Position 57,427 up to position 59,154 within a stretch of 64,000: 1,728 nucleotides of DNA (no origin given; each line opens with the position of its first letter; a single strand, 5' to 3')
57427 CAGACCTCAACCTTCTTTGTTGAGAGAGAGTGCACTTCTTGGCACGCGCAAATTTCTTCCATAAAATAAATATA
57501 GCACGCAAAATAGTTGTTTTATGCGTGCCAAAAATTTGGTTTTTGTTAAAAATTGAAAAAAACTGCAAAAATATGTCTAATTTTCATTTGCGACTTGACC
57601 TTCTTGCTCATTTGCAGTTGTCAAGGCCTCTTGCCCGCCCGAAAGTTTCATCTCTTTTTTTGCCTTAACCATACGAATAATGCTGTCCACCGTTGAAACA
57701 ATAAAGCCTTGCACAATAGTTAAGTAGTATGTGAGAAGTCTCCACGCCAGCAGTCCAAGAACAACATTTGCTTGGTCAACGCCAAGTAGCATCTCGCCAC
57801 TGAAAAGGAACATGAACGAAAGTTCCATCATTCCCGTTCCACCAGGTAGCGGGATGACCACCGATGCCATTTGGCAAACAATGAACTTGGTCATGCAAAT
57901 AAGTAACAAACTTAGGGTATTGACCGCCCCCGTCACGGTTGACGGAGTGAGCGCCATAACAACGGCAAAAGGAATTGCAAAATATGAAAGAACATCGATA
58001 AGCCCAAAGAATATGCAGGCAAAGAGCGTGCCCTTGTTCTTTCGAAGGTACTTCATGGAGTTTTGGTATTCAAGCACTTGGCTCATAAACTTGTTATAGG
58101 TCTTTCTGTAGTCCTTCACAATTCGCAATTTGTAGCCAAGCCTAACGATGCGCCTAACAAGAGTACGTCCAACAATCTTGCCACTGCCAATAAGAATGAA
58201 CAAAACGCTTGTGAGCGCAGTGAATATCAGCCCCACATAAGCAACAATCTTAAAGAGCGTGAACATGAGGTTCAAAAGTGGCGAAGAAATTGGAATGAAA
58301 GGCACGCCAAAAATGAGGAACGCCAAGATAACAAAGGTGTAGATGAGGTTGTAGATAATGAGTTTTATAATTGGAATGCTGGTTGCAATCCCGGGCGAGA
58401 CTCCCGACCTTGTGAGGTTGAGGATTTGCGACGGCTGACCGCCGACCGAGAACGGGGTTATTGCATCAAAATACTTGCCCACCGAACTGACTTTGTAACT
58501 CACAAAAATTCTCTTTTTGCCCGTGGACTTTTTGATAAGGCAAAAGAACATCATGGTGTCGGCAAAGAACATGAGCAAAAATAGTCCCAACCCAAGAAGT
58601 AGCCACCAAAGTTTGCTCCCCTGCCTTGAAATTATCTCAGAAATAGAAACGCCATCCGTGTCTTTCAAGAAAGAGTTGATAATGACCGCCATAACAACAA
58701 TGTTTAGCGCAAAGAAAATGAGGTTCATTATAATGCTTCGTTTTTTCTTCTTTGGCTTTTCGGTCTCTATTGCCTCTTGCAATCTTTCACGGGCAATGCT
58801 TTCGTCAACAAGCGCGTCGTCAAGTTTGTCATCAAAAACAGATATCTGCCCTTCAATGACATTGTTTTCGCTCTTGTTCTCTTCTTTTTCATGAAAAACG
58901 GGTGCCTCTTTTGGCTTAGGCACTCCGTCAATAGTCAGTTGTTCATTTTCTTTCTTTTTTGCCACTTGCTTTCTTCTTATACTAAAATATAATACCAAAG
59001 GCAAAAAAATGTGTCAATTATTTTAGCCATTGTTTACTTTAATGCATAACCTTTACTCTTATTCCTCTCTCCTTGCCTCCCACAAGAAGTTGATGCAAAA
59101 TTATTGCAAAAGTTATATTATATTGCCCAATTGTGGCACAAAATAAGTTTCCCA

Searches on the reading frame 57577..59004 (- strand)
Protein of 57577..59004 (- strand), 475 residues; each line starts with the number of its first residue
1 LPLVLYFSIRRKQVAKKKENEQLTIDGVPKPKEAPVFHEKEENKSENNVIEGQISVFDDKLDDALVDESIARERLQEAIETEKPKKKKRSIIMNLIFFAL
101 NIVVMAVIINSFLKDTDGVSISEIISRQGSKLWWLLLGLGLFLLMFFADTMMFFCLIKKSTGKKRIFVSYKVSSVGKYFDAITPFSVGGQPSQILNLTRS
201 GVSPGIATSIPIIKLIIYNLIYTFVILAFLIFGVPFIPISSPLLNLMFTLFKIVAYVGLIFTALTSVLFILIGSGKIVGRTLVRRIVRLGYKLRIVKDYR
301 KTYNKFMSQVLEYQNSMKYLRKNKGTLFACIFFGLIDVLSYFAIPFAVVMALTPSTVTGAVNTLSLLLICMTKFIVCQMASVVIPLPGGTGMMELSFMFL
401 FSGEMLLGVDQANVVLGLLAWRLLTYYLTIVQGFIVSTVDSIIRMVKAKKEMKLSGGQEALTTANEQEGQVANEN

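Call 10: search_protein_families(library=pfam, proteins=[window:57577-59004:-])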
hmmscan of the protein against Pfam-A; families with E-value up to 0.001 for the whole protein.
window:57577-59004:- (475 aa): 1 family
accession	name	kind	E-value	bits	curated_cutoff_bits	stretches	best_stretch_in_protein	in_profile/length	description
PF03706.18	LPG_synthase_TM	-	7.3e-26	91.8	33.4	1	100-432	3-301/302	Lysylphosphatidylglycerol synthase TM region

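Call 17: find_encoding_contigs(protein=window:57577-58965:-, flank=10000, max_places=10)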
Protein window:57577-58965:- (462 aa): no gene with exactly this product is on record in the collection.

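Call 19: find_homologous_proteins(query=window:57577-58965:-, max_evalue=1e-20)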
Query window:57577-58965:- (462 aa): 146 proteins with E <= 1e-20 among 8000 candidates; the best 120 are listed.
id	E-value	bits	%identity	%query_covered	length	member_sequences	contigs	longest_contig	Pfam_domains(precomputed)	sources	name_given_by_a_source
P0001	2.3e-293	991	100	100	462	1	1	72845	PF03706.19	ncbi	-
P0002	1.0e-222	758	75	98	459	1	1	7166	PF03706.19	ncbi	-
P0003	5.1e-222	756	78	97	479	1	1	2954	PF03706.19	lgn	-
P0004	2.9e-188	644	67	95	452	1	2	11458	PF03706.19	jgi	-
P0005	6.1e-188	643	66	95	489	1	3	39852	PF03706.19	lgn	-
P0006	1.4e-187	642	67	100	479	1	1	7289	PF03706.19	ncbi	-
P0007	1.8e-187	642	66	94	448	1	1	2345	PF03706.19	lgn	-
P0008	1.9e-186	638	67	95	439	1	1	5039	PF03706.19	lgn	-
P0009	1.1e-184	633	67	93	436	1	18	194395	PF03706.19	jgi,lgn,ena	-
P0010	2.5e-183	628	69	89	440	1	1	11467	PF03706.19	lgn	-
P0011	9.0e-181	620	65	96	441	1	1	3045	PF03706.19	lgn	-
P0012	1.2e-180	619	64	98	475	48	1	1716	PF03706.19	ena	-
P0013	2.5e-180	618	65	95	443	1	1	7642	PF03706.19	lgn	-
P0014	4.5e-180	617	64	95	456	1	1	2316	PF03706.19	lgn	-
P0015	1.5e-179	616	64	95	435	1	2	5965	PF03706.19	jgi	-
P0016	1.4e-177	609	61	98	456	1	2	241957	PF03706.19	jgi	-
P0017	4.1e-176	604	63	95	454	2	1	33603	PF03706.19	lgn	-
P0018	4.4e-175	601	64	97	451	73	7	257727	PF03706.19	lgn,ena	-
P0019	6.5e-175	600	62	95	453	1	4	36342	PF03706.19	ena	-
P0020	2.0e-174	599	64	91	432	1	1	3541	PF03706.19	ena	-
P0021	2.3e-174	599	63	95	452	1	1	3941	PF03706.19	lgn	-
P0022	1.1e-173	596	65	92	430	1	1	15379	PF03706.19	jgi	-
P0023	2.4e-173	595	63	95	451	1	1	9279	PF03706.19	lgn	-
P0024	1.5e-172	593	62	95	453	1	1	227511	PF03706.19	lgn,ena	-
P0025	3.0e-172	592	62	94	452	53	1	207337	PF03706.19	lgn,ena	-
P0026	3.5e-172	591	62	96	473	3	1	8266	PF03706.19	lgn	-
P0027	2.8e-171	589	62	94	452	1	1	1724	PF03706.19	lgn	-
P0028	7.7e-171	587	62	94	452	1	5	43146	PF03706.19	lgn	-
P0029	8.0e-171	587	62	94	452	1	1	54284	PF03706.19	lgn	-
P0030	3.8e-169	581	61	94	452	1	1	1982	PF03706.19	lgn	-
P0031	2.6e-168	579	61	98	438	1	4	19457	PF03706.19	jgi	-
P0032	1.9e-166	573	59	95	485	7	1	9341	PF03706.19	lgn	-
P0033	2.4e-165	569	63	91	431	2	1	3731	PF03706.19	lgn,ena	-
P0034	6.4e-165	568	58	96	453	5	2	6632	PF03706.19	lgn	-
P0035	2.6e-164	566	59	96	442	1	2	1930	PF03706.19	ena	-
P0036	1.5e-163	563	58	93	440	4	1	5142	PF03706.19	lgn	-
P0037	9.6e-163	560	58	95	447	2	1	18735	PF03706.19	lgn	-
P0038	1.2e-161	557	58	95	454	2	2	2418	PF03706.19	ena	-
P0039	6.0e-160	551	59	95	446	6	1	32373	PF03706.19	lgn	-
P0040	1.3e-159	550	58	97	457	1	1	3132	PF03706.19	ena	-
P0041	2.3e-159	549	58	93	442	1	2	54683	PF03706.19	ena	-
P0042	9.4e-159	547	56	99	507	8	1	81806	PF03706.19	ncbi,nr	ncbi:MAG: flippase-like domain-containing protein [Clostridia bacterium]|nr:flippase-like domain-con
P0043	3.1e-157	542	56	94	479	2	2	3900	PF03706.19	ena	-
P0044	1.2e-155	537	58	96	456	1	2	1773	PF03706.19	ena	-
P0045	4.0e-154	532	58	94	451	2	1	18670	PF03706.19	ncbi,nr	ncbi:MAG: flippase-like domain-containing protein [Clostridia bacterium]|nr:flippase-like domain-con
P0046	7.4e-153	528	55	98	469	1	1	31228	PF03706.19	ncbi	-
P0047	8.8e-130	452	62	69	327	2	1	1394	PF03706.19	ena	-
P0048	1.4e-127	445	48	95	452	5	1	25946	PF03706.19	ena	-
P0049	3.2e-125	437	50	95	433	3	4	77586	PF03706.19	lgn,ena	-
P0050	6.3e-124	433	50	95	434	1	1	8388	PF03706.19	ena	-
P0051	6.0e-123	429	45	95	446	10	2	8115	PF03706.19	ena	-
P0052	7.0e-121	422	47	96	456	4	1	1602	PF03706.19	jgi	-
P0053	1.3e-120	422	49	90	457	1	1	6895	PF03706.19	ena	-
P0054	1.7e-119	418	45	95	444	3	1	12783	PF03706.19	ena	-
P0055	3.7e-118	414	44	96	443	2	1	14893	PF03706.19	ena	-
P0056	4.6e-118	413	62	67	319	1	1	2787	PF03706.19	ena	-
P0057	8.9e-118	412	45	95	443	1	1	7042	PF03706.19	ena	-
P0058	9.6e-117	409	44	95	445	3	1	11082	PF03706.19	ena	-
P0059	5.0e-116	406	44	95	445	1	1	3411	PF03706.19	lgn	-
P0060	1.1e-115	405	47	90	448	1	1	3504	PF03706.19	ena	-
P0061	1.3e-115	405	46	94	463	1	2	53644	PF03706.19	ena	-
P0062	2.1e-115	404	44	92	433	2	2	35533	PF03706.19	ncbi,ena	-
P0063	6.6e-115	403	45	94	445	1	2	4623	PF03706.19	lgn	-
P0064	1.2e-114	402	44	95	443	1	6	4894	PF03706.19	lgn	-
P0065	2.9e-114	401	44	97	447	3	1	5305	PF03706.19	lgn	-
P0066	4.2e-114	400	44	95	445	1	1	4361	PF03706.19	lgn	-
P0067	4.7e-114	400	44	95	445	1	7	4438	PF03706.19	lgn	-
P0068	1.9e-113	398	43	98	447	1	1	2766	PF03706.19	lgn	-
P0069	2.1e-113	398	45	94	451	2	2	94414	PF03706.19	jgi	-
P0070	3.6e-113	397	47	85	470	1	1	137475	PF03706.19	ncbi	-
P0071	9.8e-113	396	46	93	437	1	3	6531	PF03706.19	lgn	-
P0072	1.7e-112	395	46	93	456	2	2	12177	PF03706.19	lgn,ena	-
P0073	3.8e-112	394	43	95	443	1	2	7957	PF03706.19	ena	-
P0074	4.2e-112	394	44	97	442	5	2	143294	PF03706.19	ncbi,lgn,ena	-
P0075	5.3e-112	393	42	95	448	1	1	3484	PF03706.19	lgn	-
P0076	1.8e-111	391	42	91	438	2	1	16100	PF03706.19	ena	-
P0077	2.4e-111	391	45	97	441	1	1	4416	PF03706.19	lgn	-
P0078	3.0e-111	391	42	95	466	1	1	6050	PF03706.19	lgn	-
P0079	3.6e-110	387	44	96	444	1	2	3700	PF03706.19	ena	-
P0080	2.3e-109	385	45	84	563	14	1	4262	PF03706.19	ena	-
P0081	2.5e-109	384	45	92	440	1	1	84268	PF03706.19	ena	-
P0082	8.9e-109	383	42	96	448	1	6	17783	PF03706.19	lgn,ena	-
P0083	9.3e-109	383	53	72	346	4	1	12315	PF03706.19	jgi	-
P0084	3.1e-108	381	41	98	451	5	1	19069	PF03706.19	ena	-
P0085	1.8e-107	378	45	84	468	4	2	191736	PF03706.19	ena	-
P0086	1.0e-106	376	42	95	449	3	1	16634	PF03706.19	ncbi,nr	ncbi:MAG: flippase-like domain-containing protein [bacterium]|nr:flippase-like domain-containing pro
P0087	1.7e-106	375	45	86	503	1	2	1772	PF03706.19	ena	-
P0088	3.3e-105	371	41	95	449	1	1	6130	PF03706.19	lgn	-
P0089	4.4e-105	370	41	94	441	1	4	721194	PF03706.19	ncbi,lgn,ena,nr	ncbi:MAG: flippase-like domain-containing protein [Clostridia bacterium]|nr:flippase-like domain-con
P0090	7.0e-105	370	44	90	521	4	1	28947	PF03706.19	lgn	-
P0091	3.6e-104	367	44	84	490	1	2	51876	PF03706.19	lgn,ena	-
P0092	9.6e-104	366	43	95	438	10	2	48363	PF03706.19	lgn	-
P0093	1.6e-101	359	42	95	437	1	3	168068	PF03706.19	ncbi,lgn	-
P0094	4.7e-101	357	41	95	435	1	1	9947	PF03706.19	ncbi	-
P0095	1.8e-100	355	42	90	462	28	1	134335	PF03706.19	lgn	-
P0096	2.2e-100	355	42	90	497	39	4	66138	PF03706.19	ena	-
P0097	1.2e-98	349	41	95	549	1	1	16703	PF03706.19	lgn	-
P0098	7.3e-98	347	44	85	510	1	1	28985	PF03706.19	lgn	-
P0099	1.7e-97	345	41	95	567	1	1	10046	PF03706.19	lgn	-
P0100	1.7e-97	345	41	95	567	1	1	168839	PF03706.19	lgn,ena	-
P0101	1.9e-97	345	40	94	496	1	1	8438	PF03706.19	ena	-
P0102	2.5e-97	345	42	91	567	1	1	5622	PF03706.19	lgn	-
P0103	1.3e-96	343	42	89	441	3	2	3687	PF03706.19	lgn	-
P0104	1.3e-95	339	41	89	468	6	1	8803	PF03706.19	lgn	-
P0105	1.4e-95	339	43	87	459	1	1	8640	PF03706.19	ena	-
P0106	3.6e-95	338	41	96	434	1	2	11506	PF03706.19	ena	-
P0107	4.9e-95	337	41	91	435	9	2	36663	PF03706.19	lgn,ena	-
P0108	1.4e-94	336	39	95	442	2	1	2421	PF03706.19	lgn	-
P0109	2.1e-94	335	42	91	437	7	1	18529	PF03706.19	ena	-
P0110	2.5e-94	335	40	95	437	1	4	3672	PF03706.19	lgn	-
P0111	2.9e-94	335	39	92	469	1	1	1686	PF03706.19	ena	-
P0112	3.5e-94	334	40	90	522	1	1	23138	PF03706.19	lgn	-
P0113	3.7e-94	334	40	91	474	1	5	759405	PF03706.19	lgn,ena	-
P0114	4.5e-93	331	40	91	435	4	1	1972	PF03706.19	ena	-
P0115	1.1e-92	330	39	95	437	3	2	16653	PF03706.19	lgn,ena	-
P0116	8.4e-92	327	41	86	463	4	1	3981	PF03706.19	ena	-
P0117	1.4e-91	326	38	95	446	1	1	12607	PF03706.19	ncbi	-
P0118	2.5e-91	325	40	86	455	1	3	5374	PF03706.19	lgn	-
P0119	5.6e-91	324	40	90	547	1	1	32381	PF03706.19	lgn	-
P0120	1.6e-90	322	38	95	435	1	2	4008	PF03706.19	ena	-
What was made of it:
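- Tried and rejected: The closest flippase homologue is 78% identical (call 19), so no strain comparison was possible.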

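Call 20: find_encoding_contigs(protein=P0001, flank=10000, max_places=5)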
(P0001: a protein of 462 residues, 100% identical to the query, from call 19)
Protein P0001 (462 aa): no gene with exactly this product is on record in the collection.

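Call 21: find_encoding_contigs(protein=P0002, flank=10000, max_places=5)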
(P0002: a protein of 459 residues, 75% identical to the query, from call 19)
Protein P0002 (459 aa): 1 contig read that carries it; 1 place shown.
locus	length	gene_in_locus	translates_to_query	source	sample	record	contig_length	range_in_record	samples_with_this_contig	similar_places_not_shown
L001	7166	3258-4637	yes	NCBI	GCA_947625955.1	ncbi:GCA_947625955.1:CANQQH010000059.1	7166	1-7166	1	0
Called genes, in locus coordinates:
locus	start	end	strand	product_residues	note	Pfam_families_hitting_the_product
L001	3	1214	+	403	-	?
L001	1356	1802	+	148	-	PF01668:SmpB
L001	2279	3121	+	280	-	-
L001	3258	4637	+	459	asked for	PF03706:LPG_synthase_TM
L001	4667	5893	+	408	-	-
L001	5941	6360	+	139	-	-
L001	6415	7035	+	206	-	PF01551:Peptidase_M23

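Call 22: find_encoding_contigs(protein=P0005, flank=10000, max_places=3)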
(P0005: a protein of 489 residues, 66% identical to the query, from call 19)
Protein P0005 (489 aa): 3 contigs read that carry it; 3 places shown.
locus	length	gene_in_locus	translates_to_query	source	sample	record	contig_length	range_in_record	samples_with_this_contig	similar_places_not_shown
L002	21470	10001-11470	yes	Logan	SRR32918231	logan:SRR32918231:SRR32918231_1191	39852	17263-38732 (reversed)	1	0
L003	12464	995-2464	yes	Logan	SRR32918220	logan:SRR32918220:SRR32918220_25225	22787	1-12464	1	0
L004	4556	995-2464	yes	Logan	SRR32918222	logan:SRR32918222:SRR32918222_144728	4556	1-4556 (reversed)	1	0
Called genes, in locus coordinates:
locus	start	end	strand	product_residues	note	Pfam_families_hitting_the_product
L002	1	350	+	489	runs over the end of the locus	?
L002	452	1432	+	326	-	-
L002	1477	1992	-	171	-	PF00692:dUTPase (weak)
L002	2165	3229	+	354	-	-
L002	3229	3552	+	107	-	-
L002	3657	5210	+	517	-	-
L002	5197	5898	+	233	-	PF19845:DUF6320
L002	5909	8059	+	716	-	PF08206:OB_RNB, PF17876:CSD2, PF00773:RNB, PF00575:S1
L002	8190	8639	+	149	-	PF01668:SmpB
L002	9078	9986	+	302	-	-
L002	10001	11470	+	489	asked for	PF03706:LPG_synthase_TM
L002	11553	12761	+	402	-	-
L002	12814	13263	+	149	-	-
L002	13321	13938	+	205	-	PF01551:Peptidase_M23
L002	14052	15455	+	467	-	PF00224:PK, PF02887:PK_C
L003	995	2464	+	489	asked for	PF03706:LPG_synthase_TM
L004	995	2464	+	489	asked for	PF03706:LPG_synthase_TM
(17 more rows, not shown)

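Call 23: find_encoding_contigs(protein=P0009, flank=10000, max_places=3)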
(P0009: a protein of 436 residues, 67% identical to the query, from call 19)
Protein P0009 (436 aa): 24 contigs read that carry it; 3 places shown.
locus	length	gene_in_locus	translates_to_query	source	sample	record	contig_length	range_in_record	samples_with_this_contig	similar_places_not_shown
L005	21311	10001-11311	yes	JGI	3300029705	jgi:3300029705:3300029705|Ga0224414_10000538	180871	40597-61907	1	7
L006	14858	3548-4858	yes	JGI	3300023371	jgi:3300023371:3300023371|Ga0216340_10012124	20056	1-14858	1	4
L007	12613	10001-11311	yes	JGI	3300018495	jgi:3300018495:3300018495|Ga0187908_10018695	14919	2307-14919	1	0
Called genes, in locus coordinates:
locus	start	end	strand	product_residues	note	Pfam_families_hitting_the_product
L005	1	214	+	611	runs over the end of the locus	-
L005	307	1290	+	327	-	-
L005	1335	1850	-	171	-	PF00692:dUTPase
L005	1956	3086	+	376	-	-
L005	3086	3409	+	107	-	-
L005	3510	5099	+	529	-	-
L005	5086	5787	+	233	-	PF19845:DUF6320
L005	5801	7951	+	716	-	PF08206:OB_RNB, PF17876:CSD2, PF00773:RNB, PF00575:S1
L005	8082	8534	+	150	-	PF01668:SmpB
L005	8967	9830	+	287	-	-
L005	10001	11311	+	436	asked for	PF03706:LPG_synthase_TM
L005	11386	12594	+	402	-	-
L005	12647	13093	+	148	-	-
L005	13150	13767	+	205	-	PF01551:Peptidase_M23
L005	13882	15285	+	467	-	PF00224:PK, PF03328:HpcH_HpaI (faint), PF02887:PK_C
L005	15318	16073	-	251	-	PF01171:ATP_bind_3, PF03054:tRNA_Me_trans (weak)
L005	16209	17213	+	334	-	-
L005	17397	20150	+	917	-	-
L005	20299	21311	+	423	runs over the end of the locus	-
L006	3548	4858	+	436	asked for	PF03706:LPG_synthase_TM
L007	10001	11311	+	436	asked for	PF03706:LPG_synthase_TM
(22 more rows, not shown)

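Call 24: find_encoding_contigs(protein=P0004, flank=10000, max_places=3)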
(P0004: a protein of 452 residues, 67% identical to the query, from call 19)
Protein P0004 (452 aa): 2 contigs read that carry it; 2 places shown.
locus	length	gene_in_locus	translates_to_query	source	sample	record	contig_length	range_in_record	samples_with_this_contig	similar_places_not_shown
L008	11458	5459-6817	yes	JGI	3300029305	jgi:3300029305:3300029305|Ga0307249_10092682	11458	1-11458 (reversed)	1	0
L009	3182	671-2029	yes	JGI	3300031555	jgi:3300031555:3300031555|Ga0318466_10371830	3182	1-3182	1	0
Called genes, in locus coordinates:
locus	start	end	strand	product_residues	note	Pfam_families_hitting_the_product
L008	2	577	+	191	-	?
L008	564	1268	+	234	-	PF19845:DUF6320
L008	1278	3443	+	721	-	PF08206:OB_RNB, PF17876:CSD2, PF00773:RNB, PF00575:S1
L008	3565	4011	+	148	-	PF01668:SmpB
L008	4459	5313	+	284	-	-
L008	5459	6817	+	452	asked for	PF03706:LPG_synthase_TM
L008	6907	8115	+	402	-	PF00465:Fe-ADH (faint)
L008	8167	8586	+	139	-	-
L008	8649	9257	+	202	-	PF01551:Peptidase_M23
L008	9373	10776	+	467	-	PF00224:PK, PF03328:HpcH_HpaI (weak), PF02887:PK_C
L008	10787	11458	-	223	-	?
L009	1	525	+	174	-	?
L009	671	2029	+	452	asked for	PF03706:LPG_synthase_TM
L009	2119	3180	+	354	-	?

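Call 65: search_protein_families(library=pfam, proteins=[L005:8967-9830:+], max_evalue=0.01)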
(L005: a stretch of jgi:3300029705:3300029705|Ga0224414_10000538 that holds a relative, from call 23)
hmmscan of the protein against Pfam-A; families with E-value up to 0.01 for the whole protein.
L005:8967-9830:+ (287 aa): 0 families

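Call 84: find_encoding_contigs(protein=P0003, flank=10000, max_places=3)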
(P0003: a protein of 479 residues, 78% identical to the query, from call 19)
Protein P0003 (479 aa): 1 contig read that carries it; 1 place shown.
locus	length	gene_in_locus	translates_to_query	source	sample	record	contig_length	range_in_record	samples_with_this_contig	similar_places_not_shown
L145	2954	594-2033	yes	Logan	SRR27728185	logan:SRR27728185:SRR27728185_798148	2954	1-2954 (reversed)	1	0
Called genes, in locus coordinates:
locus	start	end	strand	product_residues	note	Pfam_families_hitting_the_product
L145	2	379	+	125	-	?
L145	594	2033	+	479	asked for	PF03706:LPG_synthase_TM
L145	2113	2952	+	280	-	?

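Call 85: find_encoding_contigs(protein=P0010, flank=10000, max_places=3)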
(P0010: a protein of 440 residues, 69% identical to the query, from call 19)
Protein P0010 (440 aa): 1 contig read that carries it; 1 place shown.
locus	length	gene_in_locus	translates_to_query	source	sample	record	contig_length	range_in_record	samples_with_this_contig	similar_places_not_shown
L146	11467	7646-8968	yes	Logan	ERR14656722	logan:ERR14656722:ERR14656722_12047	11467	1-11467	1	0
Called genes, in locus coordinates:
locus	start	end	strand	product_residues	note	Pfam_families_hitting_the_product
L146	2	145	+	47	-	?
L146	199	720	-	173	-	PF00692:dUTPase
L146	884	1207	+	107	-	-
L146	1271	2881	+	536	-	-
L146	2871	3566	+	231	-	PF19845:DUF6320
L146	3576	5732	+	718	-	PF08206:OB_RNB, PF17876:CSD2, PF00773:RNB, PF00575:S1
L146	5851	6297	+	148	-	PF01668:SmpB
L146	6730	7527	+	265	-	-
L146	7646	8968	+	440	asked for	PF03706:LPG_synthase_TM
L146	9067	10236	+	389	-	-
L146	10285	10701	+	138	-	-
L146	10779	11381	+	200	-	PF01551:Peptidase_M23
